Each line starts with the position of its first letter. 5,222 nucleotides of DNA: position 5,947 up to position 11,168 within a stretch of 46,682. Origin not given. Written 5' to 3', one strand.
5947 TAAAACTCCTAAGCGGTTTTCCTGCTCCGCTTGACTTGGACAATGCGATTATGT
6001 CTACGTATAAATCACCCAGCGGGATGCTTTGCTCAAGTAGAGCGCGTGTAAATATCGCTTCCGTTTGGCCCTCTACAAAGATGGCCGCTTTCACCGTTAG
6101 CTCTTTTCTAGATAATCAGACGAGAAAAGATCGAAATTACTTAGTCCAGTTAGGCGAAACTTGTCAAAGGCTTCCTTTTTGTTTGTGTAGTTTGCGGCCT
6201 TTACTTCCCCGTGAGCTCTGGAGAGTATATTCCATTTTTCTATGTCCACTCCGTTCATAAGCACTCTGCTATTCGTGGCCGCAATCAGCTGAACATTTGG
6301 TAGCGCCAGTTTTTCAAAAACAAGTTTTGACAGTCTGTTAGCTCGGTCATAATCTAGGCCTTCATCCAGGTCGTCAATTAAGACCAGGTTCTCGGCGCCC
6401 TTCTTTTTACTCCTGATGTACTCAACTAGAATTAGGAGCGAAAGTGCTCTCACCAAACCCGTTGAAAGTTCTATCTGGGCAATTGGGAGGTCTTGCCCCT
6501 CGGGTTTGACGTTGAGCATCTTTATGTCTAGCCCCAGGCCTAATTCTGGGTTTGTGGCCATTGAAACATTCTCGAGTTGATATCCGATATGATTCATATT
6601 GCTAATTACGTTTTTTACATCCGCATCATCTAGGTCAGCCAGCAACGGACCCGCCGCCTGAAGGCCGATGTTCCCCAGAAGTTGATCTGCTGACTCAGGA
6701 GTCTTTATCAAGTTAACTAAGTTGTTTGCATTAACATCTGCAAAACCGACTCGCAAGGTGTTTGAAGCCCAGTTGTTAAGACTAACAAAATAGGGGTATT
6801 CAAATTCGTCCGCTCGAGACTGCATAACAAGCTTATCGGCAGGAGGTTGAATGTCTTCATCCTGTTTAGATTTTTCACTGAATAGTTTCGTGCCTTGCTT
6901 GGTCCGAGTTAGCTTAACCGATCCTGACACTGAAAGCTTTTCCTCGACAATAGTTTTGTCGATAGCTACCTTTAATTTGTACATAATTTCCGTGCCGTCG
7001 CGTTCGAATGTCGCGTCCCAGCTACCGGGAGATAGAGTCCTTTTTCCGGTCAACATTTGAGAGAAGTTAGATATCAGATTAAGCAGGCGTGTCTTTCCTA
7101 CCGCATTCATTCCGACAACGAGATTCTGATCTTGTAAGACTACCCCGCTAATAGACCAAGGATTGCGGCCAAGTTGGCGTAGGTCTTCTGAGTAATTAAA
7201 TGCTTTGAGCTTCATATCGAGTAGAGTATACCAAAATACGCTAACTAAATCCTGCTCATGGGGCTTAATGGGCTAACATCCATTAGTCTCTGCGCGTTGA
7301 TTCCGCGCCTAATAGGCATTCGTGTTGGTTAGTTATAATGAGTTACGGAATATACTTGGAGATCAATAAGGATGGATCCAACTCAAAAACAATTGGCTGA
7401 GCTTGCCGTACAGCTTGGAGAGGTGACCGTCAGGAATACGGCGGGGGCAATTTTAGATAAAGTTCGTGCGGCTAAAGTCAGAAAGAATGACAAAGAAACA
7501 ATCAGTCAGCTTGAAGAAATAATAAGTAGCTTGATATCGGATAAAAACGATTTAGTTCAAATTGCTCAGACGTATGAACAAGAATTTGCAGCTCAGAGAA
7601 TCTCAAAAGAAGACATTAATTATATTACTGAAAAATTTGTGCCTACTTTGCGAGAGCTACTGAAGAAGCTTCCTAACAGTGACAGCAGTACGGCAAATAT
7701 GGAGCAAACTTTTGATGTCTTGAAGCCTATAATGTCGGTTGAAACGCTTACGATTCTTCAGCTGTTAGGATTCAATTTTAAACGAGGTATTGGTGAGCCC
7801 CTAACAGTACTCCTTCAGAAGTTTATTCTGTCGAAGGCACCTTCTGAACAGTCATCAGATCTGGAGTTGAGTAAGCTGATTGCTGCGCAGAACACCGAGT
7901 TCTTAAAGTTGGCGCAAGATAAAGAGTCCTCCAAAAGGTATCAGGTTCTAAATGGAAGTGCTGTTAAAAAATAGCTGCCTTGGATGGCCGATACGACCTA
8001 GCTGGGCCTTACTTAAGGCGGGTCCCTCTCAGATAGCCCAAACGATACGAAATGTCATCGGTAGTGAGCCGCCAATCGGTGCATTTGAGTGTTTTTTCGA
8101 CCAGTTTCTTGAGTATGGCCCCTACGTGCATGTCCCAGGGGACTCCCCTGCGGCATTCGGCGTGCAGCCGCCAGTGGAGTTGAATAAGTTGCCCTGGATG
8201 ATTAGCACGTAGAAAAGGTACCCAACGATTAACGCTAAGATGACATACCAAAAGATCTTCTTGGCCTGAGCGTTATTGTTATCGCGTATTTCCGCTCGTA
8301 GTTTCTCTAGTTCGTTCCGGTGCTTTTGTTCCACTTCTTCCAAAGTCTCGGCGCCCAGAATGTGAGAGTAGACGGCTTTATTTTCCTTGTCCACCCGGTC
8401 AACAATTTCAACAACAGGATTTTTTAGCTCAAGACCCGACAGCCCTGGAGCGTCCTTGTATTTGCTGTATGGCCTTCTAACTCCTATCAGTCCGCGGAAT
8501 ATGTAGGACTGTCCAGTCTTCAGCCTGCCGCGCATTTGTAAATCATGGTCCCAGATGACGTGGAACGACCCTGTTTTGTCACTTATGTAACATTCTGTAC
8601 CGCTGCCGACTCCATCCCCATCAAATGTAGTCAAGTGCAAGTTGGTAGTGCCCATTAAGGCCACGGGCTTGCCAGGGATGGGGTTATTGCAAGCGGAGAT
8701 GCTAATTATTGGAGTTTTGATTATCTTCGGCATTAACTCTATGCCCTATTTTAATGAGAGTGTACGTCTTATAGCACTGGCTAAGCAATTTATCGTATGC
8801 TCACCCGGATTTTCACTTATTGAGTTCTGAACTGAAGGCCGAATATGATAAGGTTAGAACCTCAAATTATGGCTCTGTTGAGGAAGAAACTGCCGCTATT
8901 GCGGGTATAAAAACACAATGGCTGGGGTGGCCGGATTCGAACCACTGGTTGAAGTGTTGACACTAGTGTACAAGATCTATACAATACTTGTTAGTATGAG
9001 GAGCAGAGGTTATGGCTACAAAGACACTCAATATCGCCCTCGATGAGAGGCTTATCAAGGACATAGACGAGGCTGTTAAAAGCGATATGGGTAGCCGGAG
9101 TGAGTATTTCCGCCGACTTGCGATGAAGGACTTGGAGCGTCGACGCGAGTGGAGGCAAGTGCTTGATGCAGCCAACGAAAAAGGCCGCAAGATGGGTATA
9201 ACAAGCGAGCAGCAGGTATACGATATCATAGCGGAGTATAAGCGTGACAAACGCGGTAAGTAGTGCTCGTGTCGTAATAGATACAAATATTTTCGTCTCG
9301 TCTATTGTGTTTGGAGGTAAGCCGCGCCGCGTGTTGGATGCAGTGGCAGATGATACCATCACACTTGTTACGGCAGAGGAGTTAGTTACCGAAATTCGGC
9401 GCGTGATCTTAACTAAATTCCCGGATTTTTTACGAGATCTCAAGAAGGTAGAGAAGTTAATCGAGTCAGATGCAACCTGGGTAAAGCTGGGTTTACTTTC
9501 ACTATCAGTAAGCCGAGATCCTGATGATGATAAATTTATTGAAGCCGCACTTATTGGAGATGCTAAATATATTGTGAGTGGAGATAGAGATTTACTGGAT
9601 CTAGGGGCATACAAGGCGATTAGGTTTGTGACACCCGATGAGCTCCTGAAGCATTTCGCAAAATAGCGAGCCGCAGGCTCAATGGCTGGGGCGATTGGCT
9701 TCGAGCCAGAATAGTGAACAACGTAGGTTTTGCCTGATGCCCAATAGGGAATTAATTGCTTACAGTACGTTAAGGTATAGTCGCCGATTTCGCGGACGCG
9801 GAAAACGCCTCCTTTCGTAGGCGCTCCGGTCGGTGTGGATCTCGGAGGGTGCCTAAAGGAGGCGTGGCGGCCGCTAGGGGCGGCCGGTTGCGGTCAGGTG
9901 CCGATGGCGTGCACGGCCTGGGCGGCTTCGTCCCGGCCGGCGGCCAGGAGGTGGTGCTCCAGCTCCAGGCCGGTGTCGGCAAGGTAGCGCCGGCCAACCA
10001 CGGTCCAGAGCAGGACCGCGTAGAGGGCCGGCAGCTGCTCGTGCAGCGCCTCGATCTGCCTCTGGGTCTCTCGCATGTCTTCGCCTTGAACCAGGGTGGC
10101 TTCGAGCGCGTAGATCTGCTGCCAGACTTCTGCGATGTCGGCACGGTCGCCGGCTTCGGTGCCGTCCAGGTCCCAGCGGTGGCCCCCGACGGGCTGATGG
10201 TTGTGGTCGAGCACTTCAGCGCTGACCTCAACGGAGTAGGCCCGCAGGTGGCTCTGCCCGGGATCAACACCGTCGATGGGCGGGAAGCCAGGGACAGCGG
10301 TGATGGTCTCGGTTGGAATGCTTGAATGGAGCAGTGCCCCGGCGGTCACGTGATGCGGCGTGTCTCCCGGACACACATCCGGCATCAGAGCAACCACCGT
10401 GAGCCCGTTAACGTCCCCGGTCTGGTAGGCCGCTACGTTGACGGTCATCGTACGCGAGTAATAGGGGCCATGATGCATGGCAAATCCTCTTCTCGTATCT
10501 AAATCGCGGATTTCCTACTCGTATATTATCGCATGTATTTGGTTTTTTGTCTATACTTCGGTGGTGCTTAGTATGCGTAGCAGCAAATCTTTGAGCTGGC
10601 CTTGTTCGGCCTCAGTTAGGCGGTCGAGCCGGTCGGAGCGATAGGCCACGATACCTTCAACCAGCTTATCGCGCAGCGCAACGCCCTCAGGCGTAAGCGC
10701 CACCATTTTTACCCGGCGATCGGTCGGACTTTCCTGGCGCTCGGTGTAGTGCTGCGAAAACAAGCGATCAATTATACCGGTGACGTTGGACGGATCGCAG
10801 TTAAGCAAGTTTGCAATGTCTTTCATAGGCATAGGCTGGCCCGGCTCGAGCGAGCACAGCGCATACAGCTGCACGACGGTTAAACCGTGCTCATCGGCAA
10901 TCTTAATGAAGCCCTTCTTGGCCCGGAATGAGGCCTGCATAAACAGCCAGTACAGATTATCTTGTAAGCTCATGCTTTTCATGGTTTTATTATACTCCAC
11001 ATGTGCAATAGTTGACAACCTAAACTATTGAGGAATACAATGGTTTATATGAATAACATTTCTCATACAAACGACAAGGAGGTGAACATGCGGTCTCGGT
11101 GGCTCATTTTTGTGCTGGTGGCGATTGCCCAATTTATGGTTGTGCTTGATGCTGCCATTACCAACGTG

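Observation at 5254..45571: Dispersed, same-strand, intergenic repeat family (core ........; long form .......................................)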

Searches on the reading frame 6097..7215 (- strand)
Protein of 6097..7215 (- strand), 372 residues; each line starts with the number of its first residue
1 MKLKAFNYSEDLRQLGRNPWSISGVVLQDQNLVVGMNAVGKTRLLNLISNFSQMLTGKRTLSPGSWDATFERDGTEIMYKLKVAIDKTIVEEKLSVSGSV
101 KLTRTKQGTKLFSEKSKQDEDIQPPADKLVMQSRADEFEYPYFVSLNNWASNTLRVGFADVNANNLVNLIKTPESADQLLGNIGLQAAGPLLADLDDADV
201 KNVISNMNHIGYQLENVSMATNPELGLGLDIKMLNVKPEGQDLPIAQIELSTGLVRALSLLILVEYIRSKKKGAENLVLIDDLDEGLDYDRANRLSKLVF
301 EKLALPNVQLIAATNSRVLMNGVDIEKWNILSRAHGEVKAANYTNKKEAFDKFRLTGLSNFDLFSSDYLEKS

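Call 11: search_protein_families(library=pfam, proteins=[window:6097-7215:-], max_evalue=0.01)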
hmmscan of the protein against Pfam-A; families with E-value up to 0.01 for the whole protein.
window:6097-7215:- (372 aa): 3 families
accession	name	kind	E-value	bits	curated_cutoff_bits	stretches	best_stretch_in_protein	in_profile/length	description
PF13304.12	AAA_21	-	7.4e-09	36.5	27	1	31-320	2-303/304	AAA domain, putative AbiEii toxin, Type IV TA system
PF13175.12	AAA_15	-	3e-07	30.8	32.1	0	191-314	259-368/374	AAA ATPase domain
PF02463.25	SMC_N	-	0.0038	17.1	40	0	29-322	25-204/220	RecF/RecN/SMC N terminal domain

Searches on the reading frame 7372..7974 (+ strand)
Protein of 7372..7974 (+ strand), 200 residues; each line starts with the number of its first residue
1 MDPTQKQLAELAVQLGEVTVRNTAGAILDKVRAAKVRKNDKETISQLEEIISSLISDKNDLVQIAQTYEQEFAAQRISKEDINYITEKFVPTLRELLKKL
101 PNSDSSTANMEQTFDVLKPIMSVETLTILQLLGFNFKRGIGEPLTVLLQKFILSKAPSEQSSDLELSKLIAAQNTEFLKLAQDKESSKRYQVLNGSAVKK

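Call 11: search_protein_families(library=pfam, proteins=[window:7372-7974:+], max_evalue=0.01)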
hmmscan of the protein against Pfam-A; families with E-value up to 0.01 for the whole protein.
window:7372-7974:+ (200 aa): 0 families

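Call 83: search_protein_families(library=phrogs, proteins=[window:7372-7974:+], max_evalue=0.001)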
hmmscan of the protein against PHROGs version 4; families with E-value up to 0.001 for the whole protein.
window:7372-7974:+ (200 aa): 0 families

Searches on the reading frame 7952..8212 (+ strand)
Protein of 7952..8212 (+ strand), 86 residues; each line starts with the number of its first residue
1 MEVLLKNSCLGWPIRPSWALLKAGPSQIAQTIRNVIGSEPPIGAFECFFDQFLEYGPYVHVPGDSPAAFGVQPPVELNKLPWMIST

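Call 30: search_protein_families(library=pfam, proteins=[window:7952-8212:+], max_evalue=0.01)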
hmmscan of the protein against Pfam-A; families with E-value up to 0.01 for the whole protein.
window:7952-8212:+ (86 aa): 0 families

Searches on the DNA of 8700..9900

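Call 53: search_rna_families(source=window, start=8700, end=9900, threshold=evalue, max_evalue=10, show_alignments=3)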
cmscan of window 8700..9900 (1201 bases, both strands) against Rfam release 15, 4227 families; matches with E-value up to 10: 4.
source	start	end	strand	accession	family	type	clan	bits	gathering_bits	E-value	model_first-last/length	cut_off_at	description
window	9519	9582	+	RF00212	SNORD38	Gene; snRNA; snoRNA; CD-box;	CL00051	18.2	44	1.9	1-70/70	no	Small nucleolar RNA SNORD38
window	9402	9463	-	RF03198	mir-7385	Gene; miRNA;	-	16.2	69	2.8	1-62/62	no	mir-7385 microRNA precursor family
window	9118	9158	+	RF01611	ceN108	Gene; snRNA; snoRNA; CD-box;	-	16.1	50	3.7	1-70/70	no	Caenorhabditis snoRNA ceN108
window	9520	9621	+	RF01305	sR51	Gene; snRNA; snoRNA; CD-box;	-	15.4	38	4.9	1-56/56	no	Small nucleolar RNA sR51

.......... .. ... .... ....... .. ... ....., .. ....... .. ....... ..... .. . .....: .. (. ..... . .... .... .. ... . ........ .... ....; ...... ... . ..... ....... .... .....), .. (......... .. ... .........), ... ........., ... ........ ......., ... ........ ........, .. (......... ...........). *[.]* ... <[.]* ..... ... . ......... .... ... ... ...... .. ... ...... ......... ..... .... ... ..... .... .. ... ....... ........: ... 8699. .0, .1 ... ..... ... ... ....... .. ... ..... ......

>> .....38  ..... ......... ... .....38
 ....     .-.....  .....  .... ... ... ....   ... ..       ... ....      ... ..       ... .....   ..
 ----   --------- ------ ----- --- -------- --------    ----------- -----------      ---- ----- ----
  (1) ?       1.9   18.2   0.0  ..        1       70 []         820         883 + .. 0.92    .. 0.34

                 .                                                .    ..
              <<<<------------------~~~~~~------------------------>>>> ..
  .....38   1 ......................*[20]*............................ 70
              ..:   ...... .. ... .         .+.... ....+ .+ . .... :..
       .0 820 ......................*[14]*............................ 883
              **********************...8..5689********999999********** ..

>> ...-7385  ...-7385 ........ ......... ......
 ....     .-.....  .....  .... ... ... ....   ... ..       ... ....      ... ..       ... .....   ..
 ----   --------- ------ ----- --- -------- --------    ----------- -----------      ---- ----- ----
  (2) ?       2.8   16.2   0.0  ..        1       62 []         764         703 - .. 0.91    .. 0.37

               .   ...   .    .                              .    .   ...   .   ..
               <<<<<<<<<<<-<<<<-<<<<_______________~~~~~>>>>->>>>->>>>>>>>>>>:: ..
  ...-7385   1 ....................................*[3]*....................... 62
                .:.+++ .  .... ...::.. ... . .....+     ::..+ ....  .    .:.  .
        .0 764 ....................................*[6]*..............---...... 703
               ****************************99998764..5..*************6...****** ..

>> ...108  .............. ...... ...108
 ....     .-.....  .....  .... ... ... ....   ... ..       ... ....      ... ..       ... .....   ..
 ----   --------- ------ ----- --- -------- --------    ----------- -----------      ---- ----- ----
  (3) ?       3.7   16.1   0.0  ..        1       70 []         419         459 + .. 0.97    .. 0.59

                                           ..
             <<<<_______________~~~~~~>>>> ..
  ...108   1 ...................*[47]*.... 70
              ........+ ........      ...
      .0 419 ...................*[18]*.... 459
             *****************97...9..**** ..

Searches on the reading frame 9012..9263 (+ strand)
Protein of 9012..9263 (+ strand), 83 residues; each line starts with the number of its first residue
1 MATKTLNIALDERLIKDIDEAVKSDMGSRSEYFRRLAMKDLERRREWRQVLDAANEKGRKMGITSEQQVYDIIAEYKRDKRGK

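Call 30: search_protein_families(library=pfam, proteins=[window:9012-9263:+], max_evalue=0.01)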
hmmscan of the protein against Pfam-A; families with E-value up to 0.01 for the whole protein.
window:9012-9263:+ (83 aa): 2 families
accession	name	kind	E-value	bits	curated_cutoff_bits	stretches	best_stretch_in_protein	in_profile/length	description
PF15919.11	HicB_lk_antitox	-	0.00088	19.9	27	1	3-37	89-123/123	HicB_like antitoxin of bacterial toxin-antitoxin system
PF01402.27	RHH_1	-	0.0082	16.5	20.5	0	6-43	2-39/39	Ribbon-helix-helix protein, copG family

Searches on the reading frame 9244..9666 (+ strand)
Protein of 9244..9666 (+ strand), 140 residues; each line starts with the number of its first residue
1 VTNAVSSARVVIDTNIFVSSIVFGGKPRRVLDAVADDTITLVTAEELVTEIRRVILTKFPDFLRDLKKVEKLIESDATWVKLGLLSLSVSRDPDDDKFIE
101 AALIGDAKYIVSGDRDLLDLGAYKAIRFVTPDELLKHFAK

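Call 30: search_protein_families(library=pfam, proteins=[window:9244-9666:+], max_evalue=0.01)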
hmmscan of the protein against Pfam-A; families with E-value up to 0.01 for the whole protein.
window:9244-9666:+ (140 aa): 4 families
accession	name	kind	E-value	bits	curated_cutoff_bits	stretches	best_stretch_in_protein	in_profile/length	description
PF13470.12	PIN_3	-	9.9e-22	78.4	27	1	9-116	1-115/115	PIN domain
PF24109.1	DUF7384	-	1.9e-07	31.7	27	1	6-124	3-111/153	Family of unknown function (DUF7384)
PF10130.15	PIN_2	-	0.00023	21.8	22.4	1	11-122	1-120/133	PIN domain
PF01850.27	PIN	-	0.00053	21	23.6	1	10-120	1-117/120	PIN domain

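Call 60: find_encoding_contigs(protein=window:9244-9666:+, flank=4000, max_places=6)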
Protein window:9244-9666:+ (140 aa): no gene with exactly this product is on record in the collection.

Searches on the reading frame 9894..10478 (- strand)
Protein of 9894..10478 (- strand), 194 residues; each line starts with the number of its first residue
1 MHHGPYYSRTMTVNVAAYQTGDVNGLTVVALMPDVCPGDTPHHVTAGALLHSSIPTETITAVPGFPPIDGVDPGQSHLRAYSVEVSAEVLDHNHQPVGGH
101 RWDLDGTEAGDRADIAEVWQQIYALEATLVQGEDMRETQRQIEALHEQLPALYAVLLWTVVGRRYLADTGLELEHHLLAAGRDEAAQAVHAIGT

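Call 25: search_protein_families(library=pfam, proteins=[window:9894-10478:-], max_evalue=0.001)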
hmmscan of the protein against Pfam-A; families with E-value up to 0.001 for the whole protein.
window:9894-10478:- (194 aa): 0 families

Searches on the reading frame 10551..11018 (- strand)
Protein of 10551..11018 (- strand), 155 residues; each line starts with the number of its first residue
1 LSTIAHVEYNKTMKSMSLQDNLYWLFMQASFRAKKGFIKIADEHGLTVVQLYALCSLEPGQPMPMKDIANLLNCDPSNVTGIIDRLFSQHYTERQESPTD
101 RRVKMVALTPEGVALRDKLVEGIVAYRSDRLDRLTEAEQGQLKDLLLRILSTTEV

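Call 25: search_protein_families(library=pfam, proteins=[window:10551-11018:-], max_evalue=0.001)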
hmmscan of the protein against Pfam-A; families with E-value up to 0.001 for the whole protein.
window:10551-11018:- (155 aa): 3 families
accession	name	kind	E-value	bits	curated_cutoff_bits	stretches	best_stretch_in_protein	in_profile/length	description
PF01047.28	MarR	-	2e-11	44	24.6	1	46-103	1-58/59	MarR family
PF13463.12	HTH_27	-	7.2e-10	39.4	22.2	1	46-112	1-68/68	Winged helix DNA-binding domain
PF12802.13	MarR_2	-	9.1e-06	26.2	27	1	44-102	1-60/61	MarR family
